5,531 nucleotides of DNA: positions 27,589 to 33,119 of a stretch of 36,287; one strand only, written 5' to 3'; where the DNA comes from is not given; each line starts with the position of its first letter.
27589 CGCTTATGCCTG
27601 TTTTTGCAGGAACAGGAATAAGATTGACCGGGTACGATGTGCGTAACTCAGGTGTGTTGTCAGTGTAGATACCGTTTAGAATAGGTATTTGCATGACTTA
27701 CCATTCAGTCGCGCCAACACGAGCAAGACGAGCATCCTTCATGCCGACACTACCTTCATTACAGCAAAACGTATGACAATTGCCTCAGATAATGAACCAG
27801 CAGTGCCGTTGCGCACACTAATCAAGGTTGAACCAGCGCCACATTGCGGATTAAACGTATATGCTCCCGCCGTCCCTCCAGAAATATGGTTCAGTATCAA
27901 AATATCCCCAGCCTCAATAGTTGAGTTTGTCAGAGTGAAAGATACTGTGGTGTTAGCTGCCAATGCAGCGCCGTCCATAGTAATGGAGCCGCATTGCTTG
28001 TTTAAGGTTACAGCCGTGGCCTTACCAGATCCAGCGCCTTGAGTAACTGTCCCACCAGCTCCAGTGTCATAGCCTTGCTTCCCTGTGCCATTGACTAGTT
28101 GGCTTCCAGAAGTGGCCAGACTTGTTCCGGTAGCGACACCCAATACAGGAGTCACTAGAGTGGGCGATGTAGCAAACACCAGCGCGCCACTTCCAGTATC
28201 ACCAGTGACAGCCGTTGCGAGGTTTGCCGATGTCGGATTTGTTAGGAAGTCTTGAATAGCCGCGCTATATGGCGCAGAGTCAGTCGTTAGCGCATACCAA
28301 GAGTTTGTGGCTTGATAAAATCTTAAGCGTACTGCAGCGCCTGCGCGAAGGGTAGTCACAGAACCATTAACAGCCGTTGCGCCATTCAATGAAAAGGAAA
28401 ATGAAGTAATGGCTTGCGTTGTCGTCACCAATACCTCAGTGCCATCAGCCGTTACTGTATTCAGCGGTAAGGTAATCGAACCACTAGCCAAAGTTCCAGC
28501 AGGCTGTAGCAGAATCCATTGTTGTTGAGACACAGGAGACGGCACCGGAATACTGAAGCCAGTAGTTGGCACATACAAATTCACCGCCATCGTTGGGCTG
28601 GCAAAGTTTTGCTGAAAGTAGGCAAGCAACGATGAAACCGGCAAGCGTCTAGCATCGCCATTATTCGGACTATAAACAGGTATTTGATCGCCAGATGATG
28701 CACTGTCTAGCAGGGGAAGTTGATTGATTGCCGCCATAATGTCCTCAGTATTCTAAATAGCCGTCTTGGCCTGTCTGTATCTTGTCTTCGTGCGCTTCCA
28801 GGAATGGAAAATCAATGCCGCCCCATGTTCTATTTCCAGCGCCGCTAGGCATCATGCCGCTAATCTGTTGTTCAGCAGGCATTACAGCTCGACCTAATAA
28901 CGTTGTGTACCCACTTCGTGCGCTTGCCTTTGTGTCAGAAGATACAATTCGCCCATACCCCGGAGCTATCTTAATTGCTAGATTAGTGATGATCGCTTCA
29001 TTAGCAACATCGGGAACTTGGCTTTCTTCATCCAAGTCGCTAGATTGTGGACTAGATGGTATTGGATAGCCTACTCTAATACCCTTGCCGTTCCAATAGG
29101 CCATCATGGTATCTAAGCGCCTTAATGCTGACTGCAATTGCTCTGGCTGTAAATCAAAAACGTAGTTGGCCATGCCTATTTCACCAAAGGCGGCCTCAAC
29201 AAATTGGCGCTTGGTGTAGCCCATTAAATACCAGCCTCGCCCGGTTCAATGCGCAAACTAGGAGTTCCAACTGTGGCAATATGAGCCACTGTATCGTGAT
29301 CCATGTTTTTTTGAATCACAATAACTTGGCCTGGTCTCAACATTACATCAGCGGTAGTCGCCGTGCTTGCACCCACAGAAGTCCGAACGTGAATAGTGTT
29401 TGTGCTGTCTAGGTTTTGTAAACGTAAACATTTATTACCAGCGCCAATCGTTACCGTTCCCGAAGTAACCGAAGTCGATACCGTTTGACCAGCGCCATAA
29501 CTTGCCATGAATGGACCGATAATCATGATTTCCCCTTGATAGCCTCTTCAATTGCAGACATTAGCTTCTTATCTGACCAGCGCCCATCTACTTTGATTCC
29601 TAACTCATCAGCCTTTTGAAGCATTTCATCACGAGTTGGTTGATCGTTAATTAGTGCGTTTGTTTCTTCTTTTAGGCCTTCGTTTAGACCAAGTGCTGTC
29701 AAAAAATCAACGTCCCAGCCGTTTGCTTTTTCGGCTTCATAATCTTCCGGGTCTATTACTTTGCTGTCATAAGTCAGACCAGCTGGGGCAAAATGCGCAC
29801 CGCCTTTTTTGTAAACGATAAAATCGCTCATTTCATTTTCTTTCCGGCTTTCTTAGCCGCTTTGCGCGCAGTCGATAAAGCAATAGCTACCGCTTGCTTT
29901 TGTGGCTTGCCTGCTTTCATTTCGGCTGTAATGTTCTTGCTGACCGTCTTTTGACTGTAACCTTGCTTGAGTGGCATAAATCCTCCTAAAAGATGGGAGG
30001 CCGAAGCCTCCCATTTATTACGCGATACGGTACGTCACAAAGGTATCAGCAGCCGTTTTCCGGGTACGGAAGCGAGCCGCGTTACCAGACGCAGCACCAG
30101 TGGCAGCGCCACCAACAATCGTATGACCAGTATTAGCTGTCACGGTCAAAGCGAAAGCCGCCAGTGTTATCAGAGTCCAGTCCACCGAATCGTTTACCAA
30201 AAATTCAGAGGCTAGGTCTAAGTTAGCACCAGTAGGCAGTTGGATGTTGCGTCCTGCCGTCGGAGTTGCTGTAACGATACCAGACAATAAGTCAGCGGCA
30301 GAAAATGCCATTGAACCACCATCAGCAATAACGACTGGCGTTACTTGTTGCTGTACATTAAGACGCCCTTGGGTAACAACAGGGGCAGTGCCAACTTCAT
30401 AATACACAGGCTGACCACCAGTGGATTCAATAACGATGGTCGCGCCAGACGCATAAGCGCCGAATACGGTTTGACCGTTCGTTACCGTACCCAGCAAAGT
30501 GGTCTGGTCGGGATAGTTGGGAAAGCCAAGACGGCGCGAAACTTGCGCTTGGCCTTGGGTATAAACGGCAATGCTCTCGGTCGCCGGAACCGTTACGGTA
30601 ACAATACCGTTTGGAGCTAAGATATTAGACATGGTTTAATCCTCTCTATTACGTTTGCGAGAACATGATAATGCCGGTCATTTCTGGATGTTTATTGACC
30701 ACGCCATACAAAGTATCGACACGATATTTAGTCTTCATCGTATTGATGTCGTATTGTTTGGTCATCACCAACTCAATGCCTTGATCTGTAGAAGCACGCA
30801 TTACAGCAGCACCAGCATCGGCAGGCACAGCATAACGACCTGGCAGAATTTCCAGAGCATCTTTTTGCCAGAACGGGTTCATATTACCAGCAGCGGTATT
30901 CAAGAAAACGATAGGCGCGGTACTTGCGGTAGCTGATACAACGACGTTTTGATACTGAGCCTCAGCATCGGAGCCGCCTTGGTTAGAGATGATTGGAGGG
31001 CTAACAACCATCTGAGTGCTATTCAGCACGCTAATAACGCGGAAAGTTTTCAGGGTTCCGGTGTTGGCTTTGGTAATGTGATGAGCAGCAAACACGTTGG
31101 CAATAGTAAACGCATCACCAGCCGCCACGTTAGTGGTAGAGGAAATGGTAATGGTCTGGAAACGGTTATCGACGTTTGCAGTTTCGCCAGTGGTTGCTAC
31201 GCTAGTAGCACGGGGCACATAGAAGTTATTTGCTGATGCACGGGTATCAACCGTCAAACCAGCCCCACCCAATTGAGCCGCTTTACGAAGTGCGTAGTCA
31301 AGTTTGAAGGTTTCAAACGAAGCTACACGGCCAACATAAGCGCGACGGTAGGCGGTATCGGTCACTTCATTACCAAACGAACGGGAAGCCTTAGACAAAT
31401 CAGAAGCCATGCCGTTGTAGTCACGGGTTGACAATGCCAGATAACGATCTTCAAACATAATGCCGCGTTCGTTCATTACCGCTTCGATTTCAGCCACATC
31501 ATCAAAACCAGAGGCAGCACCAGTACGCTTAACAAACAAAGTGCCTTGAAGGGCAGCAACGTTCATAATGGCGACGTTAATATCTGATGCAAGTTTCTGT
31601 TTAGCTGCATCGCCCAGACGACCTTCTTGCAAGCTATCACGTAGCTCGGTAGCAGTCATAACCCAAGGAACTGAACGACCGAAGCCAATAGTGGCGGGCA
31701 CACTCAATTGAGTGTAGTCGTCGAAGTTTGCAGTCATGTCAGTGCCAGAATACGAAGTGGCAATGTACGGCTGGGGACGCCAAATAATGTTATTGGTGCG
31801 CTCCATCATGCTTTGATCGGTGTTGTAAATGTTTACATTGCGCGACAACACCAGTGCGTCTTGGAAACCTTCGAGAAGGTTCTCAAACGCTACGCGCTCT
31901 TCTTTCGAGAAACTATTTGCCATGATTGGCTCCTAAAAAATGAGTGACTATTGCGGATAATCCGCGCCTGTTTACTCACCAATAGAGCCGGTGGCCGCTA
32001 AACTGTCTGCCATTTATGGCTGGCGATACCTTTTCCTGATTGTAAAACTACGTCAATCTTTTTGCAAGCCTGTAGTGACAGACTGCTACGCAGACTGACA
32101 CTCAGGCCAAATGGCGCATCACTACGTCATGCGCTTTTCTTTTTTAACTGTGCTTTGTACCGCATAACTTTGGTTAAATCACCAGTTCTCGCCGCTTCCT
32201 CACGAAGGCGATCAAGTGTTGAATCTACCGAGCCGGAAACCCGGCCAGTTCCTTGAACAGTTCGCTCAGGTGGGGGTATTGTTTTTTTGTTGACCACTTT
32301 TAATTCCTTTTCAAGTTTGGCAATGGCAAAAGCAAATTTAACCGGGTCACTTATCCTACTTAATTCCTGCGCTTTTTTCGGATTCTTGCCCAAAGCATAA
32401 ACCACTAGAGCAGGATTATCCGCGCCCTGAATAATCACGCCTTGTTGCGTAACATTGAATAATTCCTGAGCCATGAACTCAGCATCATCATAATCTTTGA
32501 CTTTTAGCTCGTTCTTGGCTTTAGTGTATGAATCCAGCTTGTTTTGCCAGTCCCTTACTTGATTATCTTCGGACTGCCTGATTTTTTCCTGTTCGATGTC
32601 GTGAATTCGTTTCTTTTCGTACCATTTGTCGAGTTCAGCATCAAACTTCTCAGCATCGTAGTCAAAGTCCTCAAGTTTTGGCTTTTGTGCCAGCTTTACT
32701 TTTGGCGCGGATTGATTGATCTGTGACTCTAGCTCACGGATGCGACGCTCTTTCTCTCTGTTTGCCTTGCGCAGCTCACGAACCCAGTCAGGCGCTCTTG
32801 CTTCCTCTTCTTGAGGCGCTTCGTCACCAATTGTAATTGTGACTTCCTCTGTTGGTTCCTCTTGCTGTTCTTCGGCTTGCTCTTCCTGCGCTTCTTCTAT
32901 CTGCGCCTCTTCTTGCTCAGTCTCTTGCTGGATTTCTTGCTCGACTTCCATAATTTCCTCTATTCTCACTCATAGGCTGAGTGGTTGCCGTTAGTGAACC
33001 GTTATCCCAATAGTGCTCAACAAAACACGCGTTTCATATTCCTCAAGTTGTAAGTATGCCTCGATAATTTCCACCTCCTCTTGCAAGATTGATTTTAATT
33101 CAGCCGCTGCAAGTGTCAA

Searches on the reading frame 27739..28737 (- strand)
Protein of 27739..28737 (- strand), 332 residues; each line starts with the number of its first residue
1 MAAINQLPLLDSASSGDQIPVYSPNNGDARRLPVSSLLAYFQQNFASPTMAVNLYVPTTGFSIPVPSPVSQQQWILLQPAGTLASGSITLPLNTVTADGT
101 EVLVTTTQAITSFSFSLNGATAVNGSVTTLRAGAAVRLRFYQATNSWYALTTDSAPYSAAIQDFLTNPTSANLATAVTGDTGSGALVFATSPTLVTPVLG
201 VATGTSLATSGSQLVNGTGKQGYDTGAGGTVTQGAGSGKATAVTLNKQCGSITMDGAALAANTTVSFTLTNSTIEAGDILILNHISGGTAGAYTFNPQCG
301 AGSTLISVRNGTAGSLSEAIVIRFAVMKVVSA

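Call 11: search_protein_families(library=pfam, proteins=[window:27739-28737:-])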
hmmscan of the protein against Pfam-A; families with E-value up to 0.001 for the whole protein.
window:27739-28737:- (332 aa): 0 families

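Call 32: search_protein_families(library=phrogs, proteins=[window:27739-28737:-], max_evalue=0.01)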
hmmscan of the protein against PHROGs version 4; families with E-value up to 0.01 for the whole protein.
window:27739-28737:- (332 aa): 1 family
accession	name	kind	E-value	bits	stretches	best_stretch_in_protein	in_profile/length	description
phrog_18251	-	unknown function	1.2e-35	124.4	1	171-330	132-282/284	-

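Call 58: search_protein_families(library=pfam, proteins=[window:27739-28737:-], max_evalue=0.01)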
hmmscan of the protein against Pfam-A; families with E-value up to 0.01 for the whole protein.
window:27739-28737:- (332 aa): 0 families

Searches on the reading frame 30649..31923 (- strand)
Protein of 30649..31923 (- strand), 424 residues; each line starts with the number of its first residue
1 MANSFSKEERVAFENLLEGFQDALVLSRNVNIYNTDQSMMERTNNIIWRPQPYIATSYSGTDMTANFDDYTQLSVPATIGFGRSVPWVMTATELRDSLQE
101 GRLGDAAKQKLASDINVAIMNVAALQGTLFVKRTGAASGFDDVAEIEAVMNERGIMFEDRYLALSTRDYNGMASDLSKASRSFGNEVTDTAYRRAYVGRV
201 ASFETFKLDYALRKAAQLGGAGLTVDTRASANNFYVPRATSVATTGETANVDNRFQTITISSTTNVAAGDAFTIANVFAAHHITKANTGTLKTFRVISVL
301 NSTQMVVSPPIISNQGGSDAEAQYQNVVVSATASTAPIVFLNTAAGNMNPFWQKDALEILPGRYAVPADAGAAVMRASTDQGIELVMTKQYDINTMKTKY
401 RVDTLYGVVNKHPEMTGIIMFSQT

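Call 11: search_protein_families(library=pfam, proteins=[window:30649-31923:-])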
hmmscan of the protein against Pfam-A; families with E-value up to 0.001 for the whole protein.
window:30649-31923:- (424 aa): 1 family
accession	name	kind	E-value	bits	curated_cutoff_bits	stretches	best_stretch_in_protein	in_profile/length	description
PF11651.14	P22_CoatProtein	-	5.3e-89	299.4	24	1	1-421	1-422/423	P22 coat protein - gene protein 5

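Call 13: search_dna_similar(query=window:30649-31923:-, collection=phages, mode=protein, max_rows=25)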
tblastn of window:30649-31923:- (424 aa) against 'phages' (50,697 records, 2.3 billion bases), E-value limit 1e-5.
Records with a match: 173; places in all: 173; records where one place covers at least 80% of the query: 159.
Best place of each record, by identity: 60-80% 2; <60% 171.
By first word of the organism name: Salmonella 90; Escherichia 23; Vibrio 15; Enterobacteria 14; Caudoviricetes 5; Ralstonia 5; Kosakonia 3; Klebsiella 3; Pseudomonas 2; Phage 2; and 7 more.
By host as written in the record: Salmonella enterica subsp. enterica serovar Typhimurium 18; - 15; Salmonella sp. 15; Escherichia coli 11; Salmonella enterica 11; Vibrio lentus 8; Escherichia coli K-12 MG1655 5; Salmonella enterica subsp. enterica 4; and 61 more.
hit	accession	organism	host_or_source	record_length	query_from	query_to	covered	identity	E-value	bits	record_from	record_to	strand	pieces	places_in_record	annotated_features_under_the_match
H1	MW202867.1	Caudoviricetes sp.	Manatee Spring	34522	1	424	100%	68.1%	0e+0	579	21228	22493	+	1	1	P22 coat protein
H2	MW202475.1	Caudoviricetes sp.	Manatee Spring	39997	1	424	100%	61.3%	4e-173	542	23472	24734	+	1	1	P22 coat protein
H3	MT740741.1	Ralstonia phage Hennie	Ralstonia pseudosolanacearum I-31 ...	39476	1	423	100%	58.2%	6e-155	490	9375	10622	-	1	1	major capsid protein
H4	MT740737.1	Ralstonia phage Firinga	Ralstonia pseudosolanacearum I-15 ...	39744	1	423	100%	58.2%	6e-155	490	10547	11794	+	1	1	major capsid protein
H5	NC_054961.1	Ralstonia phage Firinga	Ralstonia pseudosolanacearum I-15 ...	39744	1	423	100%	58.2%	6e-155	490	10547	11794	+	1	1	major head protein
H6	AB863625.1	Ralstonia phage RSK1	Ralstonia solanacearum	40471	1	423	100%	58.2%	6e-155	490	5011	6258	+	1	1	putative capsid protein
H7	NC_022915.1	Ralstonia phage RSK1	Ralstonia solanacearum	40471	1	423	100%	58.2%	6e-155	490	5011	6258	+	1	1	major head protein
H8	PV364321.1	Pseudomonas phage PfAn1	Pseudomonas fluorescens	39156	1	424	100%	56.7%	1e-142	454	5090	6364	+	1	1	putative major head protein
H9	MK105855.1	Escherichia phage Skarpretter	Escherichia coli MG1655 K12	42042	1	423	100%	33.1%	1e-50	189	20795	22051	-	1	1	coat protein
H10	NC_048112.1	Escherichia phage Skarpretter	Escherichia coli MG1655 K12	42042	1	423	100%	33.1%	1e-50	189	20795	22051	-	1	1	major head protein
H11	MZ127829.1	Sphingopyxis phage VSN-002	Sphingopyxis sp.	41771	1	424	100%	32.6%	2e-52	194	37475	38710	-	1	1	coat protein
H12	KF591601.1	Enterobacteria phage IME_EC2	Escherichia coli 147-30R1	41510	1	423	100%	32.3%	4e-44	170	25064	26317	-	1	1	capsid protein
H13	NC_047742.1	Enterobacteria phage IME_EC2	Escherichia coli 147-30R1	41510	1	423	100%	32.3%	4e-44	170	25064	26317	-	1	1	major head protein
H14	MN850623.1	Escherichia phage sortsyn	Escherichia coli K-12 MG1655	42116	1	423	100%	32.3%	4e-44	170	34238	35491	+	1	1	coat protein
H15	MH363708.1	Escherichia phage C130_2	Enterobacteriaceae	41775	3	423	99%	32.3%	3e-48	182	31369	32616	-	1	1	capsid protein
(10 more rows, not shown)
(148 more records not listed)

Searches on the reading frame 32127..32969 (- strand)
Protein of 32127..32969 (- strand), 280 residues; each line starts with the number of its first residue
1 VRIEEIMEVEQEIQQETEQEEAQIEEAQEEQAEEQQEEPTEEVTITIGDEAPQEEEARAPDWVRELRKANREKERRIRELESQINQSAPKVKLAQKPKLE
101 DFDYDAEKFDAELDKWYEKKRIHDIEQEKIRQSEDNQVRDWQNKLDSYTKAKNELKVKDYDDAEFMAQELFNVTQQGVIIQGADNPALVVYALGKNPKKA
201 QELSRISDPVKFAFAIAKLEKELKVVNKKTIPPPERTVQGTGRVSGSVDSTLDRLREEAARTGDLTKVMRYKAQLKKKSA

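Call 32: search_protein_families(library=phrogs, proteins=[window:32127-32969:-], max_evalue=0.01)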
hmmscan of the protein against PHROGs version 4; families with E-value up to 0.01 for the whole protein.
window:32127-32969:- (280 aa): 2 families
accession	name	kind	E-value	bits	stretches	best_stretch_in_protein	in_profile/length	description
phrog_648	-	head and packaging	1.5e-53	183.3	1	8-277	6-286/286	head scaffolding protein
phrog_8865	-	head and packaging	1.6e-19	71.7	1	6-245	22-274/297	head scaffolding protein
